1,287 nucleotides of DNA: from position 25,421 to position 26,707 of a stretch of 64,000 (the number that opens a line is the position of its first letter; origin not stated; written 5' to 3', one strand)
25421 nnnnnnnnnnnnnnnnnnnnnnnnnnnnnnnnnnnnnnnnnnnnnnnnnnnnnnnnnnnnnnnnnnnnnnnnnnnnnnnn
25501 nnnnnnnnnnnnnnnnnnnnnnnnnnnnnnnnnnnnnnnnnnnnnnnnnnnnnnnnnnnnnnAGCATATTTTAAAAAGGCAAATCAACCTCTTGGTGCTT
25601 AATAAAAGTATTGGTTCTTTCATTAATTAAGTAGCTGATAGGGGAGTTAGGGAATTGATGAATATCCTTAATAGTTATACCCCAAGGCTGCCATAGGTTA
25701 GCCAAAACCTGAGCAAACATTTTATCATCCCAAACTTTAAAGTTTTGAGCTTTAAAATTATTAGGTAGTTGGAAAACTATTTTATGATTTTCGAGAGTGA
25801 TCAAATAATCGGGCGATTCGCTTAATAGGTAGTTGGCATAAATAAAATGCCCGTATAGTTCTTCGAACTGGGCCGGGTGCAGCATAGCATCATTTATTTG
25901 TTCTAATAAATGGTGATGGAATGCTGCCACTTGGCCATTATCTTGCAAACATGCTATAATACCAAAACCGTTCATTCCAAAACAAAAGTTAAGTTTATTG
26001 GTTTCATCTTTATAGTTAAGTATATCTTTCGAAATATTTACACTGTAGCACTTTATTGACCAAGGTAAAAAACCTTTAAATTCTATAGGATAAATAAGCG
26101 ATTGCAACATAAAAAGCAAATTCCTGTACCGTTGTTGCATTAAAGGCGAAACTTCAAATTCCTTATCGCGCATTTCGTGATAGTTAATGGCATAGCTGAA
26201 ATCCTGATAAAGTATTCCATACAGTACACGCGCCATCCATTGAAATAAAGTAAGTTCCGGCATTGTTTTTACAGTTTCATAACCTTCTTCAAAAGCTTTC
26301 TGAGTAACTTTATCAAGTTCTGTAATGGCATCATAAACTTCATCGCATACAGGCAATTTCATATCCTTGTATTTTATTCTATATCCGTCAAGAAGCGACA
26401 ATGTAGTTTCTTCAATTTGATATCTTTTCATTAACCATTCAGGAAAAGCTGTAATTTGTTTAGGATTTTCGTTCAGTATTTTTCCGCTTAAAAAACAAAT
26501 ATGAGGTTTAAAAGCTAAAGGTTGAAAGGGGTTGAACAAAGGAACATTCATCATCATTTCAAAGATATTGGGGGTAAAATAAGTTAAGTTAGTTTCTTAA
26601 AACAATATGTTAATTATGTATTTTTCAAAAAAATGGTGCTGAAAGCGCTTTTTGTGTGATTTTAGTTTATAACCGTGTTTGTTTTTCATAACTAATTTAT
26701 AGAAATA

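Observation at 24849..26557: SMUG-like uracil-DNA-glycosylase-superfamily gene translationally coupled to an unrecognised 328-aa protein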

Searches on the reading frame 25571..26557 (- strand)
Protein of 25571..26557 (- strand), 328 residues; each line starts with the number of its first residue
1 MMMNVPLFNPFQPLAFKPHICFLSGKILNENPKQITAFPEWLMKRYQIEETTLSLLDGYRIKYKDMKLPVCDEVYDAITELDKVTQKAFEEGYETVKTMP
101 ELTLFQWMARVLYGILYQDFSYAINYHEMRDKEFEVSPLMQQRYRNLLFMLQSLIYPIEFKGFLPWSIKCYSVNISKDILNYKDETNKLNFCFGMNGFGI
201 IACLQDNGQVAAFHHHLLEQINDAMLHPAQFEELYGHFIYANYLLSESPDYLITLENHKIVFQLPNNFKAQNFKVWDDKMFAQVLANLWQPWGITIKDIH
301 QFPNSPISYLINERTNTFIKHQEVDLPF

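Call 3: search_protein_families(library=pfam, proteins=[window:25571-26557:-], max_evalue=0.1)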
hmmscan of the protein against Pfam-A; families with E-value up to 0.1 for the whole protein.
window:25571-26557:- (328 aa): 0 families

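Call 4: search_protein_families(library=ncbifam, proteins=[window:25571-26557:-], max_evalue=0.1)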
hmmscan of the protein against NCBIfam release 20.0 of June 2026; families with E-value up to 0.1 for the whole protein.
window:25571-26557:- (328 aa): 0 families

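Call 5: search_protein_families(library=padloc, proteins=[window:25571-26557:-], max_evalue=0.1)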
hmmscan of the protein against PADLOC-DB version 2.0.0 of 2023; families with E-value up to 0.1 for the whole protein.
window:25571-26557:- (328 aa): 0 families

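Call 7: search_solved_structures(query=window:25571-26557:-, max_evalue=10)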
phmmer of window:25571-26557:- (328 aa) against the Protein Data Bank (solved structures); distinct sequences matched with E-value up to 10: 2.
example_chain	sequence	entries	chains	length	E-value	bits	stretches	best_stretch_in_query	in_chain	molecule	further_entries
3wud_A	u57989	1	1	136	0.58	12.6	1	157-185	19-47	Galectin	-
1pci_A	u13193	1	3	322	0.73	12.3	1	169-202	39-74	PROCARICAIN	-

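Call 8: find_homologous_proteins(query=window:25571-26557:-)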
Query window:25571-26557:- (328 aa): 658 proteins with E <= 0.001 among 1016 candidates; the best 120 are listed.
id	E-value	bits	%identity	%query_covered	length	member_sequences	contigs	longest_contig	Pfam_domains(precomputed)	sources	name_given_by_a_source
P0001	6.7e-222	754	99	99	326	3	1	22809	-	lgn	-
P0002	1.7e-132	460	59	99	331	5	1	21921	-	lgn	-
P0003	1.7e-132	460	62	99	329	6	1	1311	-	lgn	-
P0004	2.5e-131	456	59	99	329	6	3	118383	-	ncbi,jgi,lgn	-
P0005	7.2e-131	454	60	99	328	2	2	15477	-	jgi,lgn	-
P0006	1.5e-129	450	59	98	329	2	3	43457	-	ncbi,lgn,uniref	ncbi:hypothetical protein [Arachidicoccus sp.]|uniref:hypothetical protein n=1 Tax=Arachidicoccus sp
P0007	1.9e-127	443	57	99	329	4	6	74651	-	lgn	-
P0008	4.1e-127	442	59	99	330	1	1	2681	-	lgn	-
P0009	2.1e-126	440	58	99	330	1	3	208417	-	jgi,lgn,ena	-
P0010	9.6e-126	438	57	99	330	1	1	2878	-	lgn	-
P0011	3.9e-125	436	56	98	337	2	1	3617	-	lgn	-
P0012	3.9e-125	436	57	98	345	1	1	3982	-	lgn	-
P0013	1.0e-124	434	57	98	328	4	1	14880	-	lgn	-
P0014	1.4e-124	434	58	99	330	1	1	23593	-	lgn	-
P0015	5.4e-124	432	58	98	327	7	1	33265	-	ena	-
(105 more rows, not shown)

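Call 12: find_related_loci(query=A1, collection=genome_contigs, flank=6000)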
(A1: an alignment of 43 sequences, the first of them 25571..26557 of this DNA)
Query A1 (328 aa) in genome_contigs; peptide patterns used: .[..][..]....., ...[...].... (x = any residue, [..] = any of these).
600 stretches matched a pattern (row limit reached: there are more); 482 encode a relative of the query (tblastn E <= 1e-3); the best 80 are kept; 80 distinct loci.
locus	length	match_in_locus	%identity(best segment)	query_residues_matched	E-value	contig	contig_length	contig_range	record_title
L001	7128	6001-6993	58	1-328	3e-133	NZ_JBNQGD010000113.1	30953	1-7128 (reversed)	MAG: Arachidicoccus sp. isolate Bin_4 c_000000084061, whole genome shotgun sequence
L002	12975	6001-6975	58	7-328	1e-128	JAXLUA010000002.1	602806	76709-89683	MAG: Chitinophagales bacterium isolate STL-BAC18 C2.187.fa-2, whole genome shotgun sequence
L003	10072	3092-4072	55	3-328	7e-126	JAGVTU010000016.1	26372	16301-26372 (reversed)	MAG: Bacteroidetes bacterium isolate WAS_Bin_1 WAS_Bin_1_scaffold_703, whole genome shotgun sequence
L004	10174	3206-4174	55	7-328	3e-124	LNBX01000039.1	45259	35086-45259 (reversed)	MAG: Bacteroidetes bacterium OLB10 UZ10_BCD003CONTIG000039, whole genome shotgun sequence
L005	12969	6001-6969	59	7-328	7e-123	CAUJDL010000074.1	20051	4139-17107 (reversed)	MAG: Bacteroidota bacterium isolate KLAP28 genome assembly, contig: KLAP28_165116, whole genome shotgun sequence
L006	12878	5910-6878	59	7-328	1e-122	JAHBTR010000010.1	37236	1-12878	MAG: Chitinophagaceae bacterium isolate ACE_BAC18 BAC18_10, whole genome shotgun sequence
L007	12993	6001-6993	53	2-328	4e-120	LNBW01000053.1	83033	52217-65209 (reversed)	MAG: Bacteroidetes bacterium OLB9 UZ09_BCD002CONTIG000053, whole genome shotgun sequence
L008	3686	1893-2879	55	3-328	6e-122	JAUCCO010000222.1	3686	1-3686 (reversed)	MAG: Bacteroidia bacterium isolate R4x_41d_il_Bin1.24 NODE_8198_length_3686_cov_5.277059, whole genome shotgun sequence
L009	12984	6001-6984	55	3-328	5e-119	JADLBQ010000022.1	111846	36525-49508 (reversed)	MAG: Bacteroidia bacterium isolate SJ183 c_000000542791, whole genome shotgun sequence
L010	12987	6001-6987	53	2-328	1e-114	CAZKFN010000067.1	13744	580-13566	MAG TPA_asm: uncultured Flavobacteriales bacterium isolate ERP125879_co1_2 genome assembly, contig: NODE_2004_length_137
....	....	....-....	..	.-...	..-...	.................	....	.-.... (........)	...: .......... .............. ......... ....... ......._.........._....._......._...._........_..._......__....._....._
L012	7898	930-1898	50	7-327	7e-104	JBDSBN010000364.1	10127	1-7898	MAG: Ginsengibacter sp. isolate cluster1_bin.134 k127_9690428, whole genome shotgun sequence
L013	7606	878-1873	47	2-328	3e-103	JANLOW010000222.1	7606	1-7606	MAG: Bacteroidota bacterium isolate OTE_38_metabat_521 OTE_38_k141_3245761, whole genome shotgun sequence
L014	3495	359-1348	47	3-328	2e-104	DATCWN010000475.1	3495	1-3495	MAG TPA_asm: Hanamia sp. isolate SMAG_U7412 k141_177977, whole genome shotgun sequence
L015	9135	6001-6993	48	3-328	2e-102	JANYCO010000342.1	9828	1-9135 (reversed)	MAG: Cytophagales bacterium isolate 336R_metabinner_174_sub 336R_k141_1424869, whole genome shotgun sequence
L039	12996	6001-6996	44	3-328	2e-92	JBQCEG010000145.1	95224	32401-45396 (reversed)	MAG: Ginsengibacter sp. isolate bin114 k127_3994790, whole genome shotgun sequence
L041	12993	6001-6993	44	2-328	8e-92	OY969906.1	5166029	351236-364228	MAG: uncultured Chitinophagaceae bacterium isolate MFD05502.bin.c.1 genome assembly, chromosome: 1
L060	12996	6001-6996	44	3-328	1e-87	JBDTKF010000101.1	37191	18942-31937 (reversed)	MAG: Ginsengibacter sp. isolate cluster2_bin.70 k127_5943342, whole genome shotgun sequence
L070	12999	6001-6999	41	1-328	4e-84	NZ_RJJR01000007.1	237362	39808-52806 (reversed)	Hanamia caeni strain BO-59 contig_7, whole genome shotgun sequence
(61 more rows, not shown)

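Call 20: predict_structure(alignment_id=A1)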
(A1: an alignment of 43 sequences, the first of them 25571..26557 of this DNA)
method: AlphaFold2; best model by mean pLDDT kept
length: 328 residues; sequences in the alignment: 43
mean_pLDDT: 94.0   pTM: 0.91
mean pLDDT of the five models: 94.0, 93.6, 93.4, 91.4, 91.1
residues with pLDDT >= 90: 288; 70-90: 36; 50-70: 1; < 50: 3
segments of 3 or more residues with pLDDT < 50: 1-3
pLDDT, mean of each block of 10 residues (from residue 1): 72 91 96 96 96 89 97 98 98 97 98 95 93 92 96 97 97 88 91 95 97 97 97 98 95 94 90 94 96 94 90 94 93
secondary structure, 60 per line:
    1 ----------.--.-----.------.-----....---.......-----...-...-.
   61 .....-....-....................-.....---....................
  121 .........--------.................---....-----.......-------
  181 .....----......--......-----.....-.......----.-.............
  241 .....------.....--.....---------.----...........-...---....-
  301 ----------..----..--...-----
elements in order: E33-36 H40-46 E52-54 E60-62 E67-70 H72-91 H93-97 H101-129 H138-154 E158-161 E167-173 E181-185 E190-195 E198-203 H209-213 H215-221 H228-244 E252-256 E259-263 H278-288 H296-299

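Call 32: fold_search(model_id=the predicted structure, library=pdb)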
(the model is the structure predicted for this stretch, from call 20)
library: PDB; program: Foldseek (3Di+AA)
matches with E <= 10: 220; with E <= 0.001: 0
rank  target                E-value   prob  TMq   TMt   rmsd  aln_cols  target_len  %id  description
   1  9rs8_B                2.6e-01  0.04  0.11  0.10  19.5       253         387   13  human Fuzzy-Inturned (released 2025-07-30)
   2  5nh2_A                7.1e-01  0.03  0.12  0.13  18.9       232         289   12  Bartonella henselae BepA Fic domain in complex with its antitoxin homologue BiaA (released 2018-05-16)
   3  6sax_A                7.5e-01  0.02  0.09  0.10  19.8       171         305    8  Chromophore binding domain of bacteriophytochrome linked diguanylyl cyclase from Idiomarina species A28L (Pr-state mon (released 2019-12-11)
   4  8ywm_A                8.0e-01  0.01  0.07  0.03  20.4       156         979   10  The structure of ASFV DNA polymerase in editing state (released 2025-02-05)
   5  8ywi_A                9.6e-01  0.01  0.07  0.03  17.1       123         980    9  The structure of ASFV DNA polymerase in replicating state (released 2025-02-05)
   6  4rcl_A                1.0e+00  0.04  0.12  0.13   9.3       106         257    8  Structure of EspG3 chaperone from the type VII (ESX-3) secretion system, space group P43212 (released 2015-09-16)
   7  5lj5_t                1.1e+00  0.02  0.09  0.07  51.9       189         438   11  Overall structure of the yeast spliceosome immediately after branching. (released 2016-08-31)
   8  8dvy_A                1.3e+00  0.02  0.11  0.10  17.1       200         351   10  DNA glycosylase MutY variant N146S in complex with DNA containing d(8-oxo-G) paired with an enzyme-generated abasic si (released 2022-11-30)
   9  8ywg                  1.3e+00  0.01  0.07  0.03  20.5       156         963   11  The structure of ASFV DNA polymerase in apo state (released 2025-02-05)
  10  7b9v_w                1.5e+00  0.01  0.09  0.07  37.0       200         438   12  Yeast C complex spliceosome at 2.8 Angstrom resolution with Prp18/Slu7 bound (released 2021-03-10)
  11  4l4w_B                1.8e+00  0.05  0.13  0.15   9.0       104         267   12  Structure of EspG3 chaperone from the type VII (ESX-3) secretion system (released 2014-06-11)
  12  6ue2_B                1.8e+00  0.01  0.04  0.05  15.2        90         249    9  1.85 Angstrom Resolution Crystal Structure of Class D beta-lactamase from Clostridium difficile 630 (released 2019-12-25)
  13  3nop                  1.9e+00  0.01  0.08  0.06  19.4       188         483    6  Light-induced intermediate structure L1 of Pseudomonas aeruginosa bacteriophytochrome (released 2012-11-07)
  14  4o0p_A                1.9e+00  0.01  0.07  0.05  19.3       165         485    8  Crystal Structure of D. radiodurans Bacteriophytochrome Photosensory Core Module in its Dark Form (released 2014-05-07)
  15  1bf5_A                2.1e+00  0.03  0.12  0.08  15.4       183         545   12  TYROSINE PHOSPHORYLATED STAT-1/DNA COMPLEX (released 1998-08-12)
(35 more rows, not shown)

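Call 35: search_protein_families(library=phrogs, proteins=[window:25571-26557:-], max_evalue=0.1)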
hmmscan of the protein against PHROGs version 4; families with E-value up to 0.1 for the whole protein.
window:25571-26557:- (328 aa): 1 family
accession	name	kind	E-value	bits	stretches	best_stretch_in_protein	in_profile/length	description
phrog_31548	-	unknown function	0.057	14.1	1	25-155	39-167/244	-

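Call 37: search_solved_structures(query=A1, max_evalue=10)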
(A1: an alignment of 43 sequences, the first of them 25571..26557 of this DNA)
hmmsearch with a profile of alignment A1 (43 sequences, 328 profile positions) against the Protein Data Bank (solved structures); distinct sequences matched with E-value up to 10: 2.
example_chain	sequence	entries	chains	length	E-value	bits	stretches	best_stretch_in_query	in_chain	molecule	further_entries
9fw7_A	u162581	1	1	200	0.23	13.4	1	73-147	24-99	Retroaldolase 32 (RAD32)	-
1pci_A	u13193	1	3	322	1.1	11.2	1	167-197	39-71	PROCARICAIN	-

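Call 38: search_protein_families(library=pfam, alignment_id=A1, max_evalue=1)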
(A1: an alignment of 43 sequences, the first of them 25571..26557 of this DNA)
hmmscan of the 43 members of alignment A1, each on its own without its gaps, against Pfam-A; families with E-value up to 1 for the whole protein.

A. member 1, window:25571-26557:- (328 aa): 0 families

B. families by the number of members that match (of 43 scanned): 16 families
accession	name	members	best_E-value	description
PF08286.16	Spc24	3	0.063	Spc24 subunit of Ndc80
PF02232.20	Alpha_TIF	2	0.0034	Alpha trans-inducing protein (Alpha-TIF)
PF02138.23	Beach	2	0.019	Beige/BEACH domain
PF18689.6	PriX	2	0.064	Primase X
PF23589.2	WH_AprA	1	0.014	AprA winged helix domain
PF23638.1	DUF7145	1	0.035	Domain of unknown function (DUF7145)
PF19308.4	CRISPR_Cas6_N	1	0.082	CRISPR Cas6 N-terminal domain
PF22549.1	ARPP-2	1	0.11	ARPP-2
PF25807.1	Clarin-2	1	0.11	Clarin-2-like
PF18046.7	FKBP26_C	1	0.13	FKBP26_C-terminal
PF01671.21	ASFV_360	1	0.14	African swine fever virus multigene family 360 protein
PF22255.2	Gp44-like_2nd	1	0.16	Baseplate hub protein gp44-like, second domain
PF12345.13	DUF3641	1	0.17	Protein of unknown function (DUF3641)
PF01054.23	MMTV_SAg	1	0.2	Mouse mammary tumour virus superantigen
PF16905.10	GPHH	1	0.21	Voltage-dependent L-type calcium channel, IQ-associated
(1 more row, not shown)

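Call 41: find_encoding_contigs(protein=P0002, flank=4000, max_places=2)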
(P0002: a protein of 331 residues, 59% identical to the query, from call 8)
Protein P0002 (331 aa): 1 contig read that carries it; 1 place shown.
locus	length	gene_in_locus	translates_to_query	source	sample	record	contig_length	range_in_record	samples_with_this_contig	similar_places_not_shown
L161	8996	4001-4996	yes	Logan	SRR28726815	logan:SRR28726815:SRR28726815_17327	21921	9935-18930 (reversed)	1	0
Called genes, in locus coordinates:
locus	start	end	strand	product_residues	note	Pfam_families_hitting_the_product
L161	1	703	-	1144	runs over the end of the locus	PF00873:ACR_tran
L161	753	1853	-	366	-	PF26077:BSH_Fcp1 (faint), PF25917:BSH_RND, PF25919:BSH_CusB (weak), PF25973:BSH_CzcB, PF25893:HH_CzcB, PF25967:RND-MFP_C, PF25975:CzcB_C (weak), PF25989:YknX_C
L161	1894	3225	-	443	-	PF02321:OEP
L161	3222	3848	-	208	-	PF00440:TetR_N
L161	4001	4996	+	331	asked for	-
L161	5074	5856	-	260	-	PF00378:ECH_1, PF16113:ECH_2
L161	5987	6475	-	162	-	PF00210:Ferritin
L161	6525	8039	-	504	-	PF01078:Mg_chelatase (faint)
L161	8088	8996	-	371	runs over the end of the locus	-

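Call 42: find_encoding_contigs(protein=P0004, flank=4000, max_places=2)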
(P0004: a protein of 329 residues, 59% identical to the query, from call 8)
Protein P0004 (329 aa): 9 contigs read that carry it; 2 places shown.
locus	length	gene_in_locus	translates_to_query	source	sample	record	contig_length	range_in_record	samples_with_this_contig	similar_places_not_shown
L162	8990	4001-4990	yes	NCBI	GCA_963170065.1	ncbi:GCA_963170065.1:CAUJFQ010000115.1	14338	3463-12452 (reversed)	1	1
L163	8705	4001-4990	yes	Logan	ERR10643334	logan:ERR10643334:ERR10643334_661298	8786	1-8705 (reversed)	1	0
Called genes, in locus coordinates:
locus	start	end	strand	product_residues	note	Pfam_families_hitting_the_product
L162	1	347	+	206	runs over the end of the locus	PF00072:Response_reg, PF00196:GerE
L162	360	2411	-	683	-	PF02629:CoA_binding (faint), PF13380:CoA_binding_2, PF13607:Succ_CoA_lig, PF13549:ATP-grasp_5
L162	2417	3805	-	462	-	PF01212:Beta_elim_lyase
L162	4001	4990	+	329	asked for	-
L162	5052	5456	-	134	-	PF16231:DUF4890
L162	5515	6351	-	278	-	PF00561:Abhydrolase_1, PF12146:Hydrolase_4, PF20408:Abhydrolase_11 (faint), PF12697:Abhydrolase_6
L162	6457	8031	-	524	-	PF02874:ATP-synt_ab_N, PF00006:ATP-synt_ab, PF00306:ATP-synt_ab_C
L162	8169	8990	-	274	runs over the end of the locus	PF19841:GldN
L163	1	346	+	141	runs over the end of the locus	?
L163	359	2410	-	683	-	PF02629:CoA_binding (faint), PF13380:CoA_binding_2, PF13607:Succ_CoA_lig, PF13549:ATP-grasp_5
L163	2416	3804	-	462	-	PF01212:Beta_elim_lyase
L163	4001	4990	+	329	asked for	-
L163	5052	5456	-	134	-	PF16231:DUF4890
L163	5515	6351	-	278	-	PF00561:Abhydrolase_1, PF12146:Hydrolase_4, PF20408:Abhydrolase_11 (faint), PF12697:Abhydrolase_6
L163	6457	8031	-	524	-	PF02874:ATP-synt_ab_N, PF00006:ATP-synt_ab, PF00306:ATP-synt_ab_C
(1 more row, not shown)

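Call 43: find_encoding_contigs(protein=P0007, flank=4000, max_places=2)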
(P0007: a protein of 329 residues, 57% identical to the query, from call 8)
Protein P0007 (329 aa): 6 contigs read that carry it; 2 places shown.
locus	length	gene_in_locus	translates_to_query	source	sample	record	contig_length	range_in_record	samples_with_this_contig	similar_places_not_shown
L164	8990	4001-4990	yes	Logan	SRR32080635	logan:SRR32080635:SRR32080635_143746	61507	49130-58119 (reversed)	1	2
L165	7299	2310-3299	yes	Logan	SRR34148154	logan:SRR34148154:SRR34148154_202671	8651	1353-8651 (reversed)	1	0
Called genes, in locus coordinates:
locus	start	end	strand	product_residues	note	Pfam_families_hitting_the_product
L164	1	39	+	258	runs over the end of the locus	PF00756:Esterase (faint), PF12146:Hydrolase_4, PF00561:Abhydrolase_1, PF00975:Thioesterase (weak), PF12697:Abhydrolase_6, PF03096:Ndr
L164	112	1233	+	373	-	PF00144:Beta-lactamase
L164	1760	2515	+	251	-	-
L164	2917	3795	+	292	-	PF01075:Glyco_transf_9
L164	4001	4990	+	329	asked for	-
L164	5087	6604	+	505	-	PF13440:Polysacc_synt_3, PF01943:Polysacc_synt (weak)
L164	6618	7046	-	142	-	PF03061:4HBT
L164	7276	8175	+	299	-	PF19573:DUF6089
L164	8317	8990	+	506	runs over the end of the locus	PF01935:DUF87, PF05872:HerA_C, PF13401:AAA_22 (faint), PF00004:AAA (faint)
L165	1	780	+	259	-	?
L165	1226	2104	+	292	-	PF01075:Glyco_transf_9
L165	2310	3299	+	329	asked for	-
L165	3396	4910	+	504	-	PF13440:Polysacc_synt_3, PF01943:Polysacc_synt (weak)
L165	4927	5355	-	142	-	PF03061:4HBT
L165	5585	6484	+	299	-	PF19573:DUF6089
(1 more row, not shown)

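Call 44: find_encoding_contigs(protein=P0005, flank=4000, max_places=2)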
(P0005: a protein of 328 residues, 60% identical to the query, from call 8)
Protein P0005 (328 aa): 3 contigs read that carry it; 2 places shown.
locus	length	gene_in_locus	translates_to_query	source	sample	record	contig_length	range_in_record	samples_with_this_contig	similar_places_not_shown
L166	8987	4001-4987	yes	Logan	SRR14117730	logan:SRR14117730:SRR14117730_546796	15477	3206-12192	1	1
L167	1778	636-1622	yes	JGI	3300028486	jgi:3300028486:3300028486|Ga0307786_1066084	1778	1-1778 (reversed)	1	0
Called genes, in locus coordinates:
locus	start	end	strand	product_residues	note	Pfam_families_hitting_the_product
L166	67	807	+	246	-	PF01012:ETF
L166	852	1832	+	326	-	PF01012:ETF, PF00766:ETF_alpha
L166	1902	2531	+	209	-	PF02577:BFN_dom, PF02151:UVR (weak)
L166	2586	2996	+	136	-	PF00472:RF-1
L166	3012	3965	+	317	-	PF00291:PALP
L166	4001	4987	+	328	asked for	-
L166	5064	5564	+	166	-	-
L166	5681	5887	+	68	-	-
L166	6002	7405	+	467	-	PF02878:PGM_PMM_I, PF02879:PGM_PMM_II, PF02880:PGM_PMM_III, PF00408:PGM_PMM_IV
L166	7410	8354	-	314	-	PF10006:DUF2249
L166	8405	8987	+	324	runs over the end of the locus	PF28542:DUF8434, PF02470:MlaD, PF28544:Helical_needle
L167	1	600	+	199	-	PF00291:PALP (weak)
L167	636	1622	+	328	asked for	-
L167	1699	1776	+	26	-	?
